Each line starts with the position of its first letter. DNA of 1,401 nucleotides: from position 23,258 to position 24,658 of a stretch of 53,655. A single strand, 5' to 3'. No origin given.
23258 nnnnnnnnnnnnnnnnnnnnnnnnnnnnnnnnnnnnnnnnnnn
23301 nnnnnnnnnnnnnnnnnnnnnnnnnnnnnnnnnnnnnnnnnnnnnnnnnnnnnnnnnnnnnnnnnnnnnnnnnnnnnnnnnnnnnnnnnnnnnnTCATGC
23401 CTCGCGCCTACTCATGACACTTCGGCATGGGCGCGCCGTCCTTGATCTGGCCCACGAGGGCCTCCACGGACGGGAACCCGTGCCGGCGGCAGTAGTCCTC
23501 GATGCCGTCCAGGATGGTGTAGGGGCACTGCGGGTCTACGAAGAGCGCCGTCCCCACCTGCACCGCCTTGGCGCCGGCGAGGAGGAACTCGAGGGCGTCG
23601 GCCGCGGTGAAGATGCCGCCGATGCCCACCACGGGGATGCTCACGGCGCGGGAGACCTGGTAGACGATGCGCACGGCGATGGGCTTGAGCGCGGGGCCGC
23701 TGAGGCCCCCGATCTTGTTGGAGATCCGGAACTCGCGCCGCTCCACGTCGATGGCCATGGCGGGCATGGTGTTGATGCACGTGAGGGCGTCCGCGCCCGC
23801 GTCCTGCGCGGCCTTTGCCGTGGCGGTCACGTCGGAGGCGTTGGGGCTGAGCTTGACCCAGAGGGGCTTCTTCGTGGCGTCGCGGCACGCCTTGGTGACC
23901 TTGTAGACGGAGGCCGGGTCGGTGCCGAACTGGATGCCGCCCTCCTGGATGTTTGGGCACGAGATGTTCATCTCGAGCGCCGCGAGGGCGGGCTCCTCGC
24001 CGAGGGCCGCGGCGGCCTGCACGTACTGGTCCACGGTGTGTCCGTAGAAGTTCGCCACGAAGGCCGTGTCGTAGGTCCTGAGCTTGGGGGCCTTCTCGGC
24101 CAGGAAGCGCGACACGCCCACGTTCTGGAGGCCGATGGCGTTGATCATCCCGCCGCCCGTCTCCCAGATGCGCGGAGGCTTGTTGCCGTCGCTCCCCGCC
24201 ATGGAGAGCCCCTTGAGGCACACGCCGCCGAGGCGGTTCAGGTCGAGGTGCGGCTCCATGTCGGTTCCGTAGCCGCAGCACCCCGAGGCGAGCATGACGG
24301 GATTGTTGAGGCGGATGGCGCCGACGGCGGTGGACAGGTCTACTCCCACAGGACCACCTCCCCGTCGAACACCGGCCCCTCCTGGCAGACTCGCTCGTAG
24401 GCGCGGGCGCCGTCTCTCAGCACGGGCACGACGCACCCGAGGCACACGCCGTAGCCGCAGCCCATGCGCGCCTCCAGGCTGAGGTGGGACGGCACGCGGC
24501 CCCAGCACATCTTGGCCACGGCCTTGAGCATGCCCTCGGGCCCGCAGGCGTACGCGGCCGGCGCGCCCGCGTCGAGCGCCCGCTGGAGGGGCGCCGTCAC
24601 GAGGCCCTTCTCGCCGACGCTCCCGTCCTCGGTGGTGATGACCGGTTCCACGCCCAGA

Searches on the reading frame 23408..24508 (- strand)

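Call 41: search_protein_families(library=pfam, proteins=[window:23408-24508:-], max_evalue=0.001)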
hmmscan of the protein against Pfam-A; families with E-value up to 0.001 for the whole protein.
window:23408-24508:- (366 aa): 3 families
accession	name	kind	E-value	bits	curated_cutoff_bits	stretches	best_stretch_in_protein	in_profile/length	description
PF01180.27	DHO_dh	-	8.1e-73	245.6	27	1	58-338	2-289/291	Dihydroorotate dehydrogenase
PF01207.24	Dus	-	2.6e-09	37.1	20.4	0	161-243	66-156/311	Dihydrouridine synthase (Dus)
PF03060.21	NMO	-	2.1e-08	34.4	28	1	267-325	168-228/331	Nitronate monooxygenase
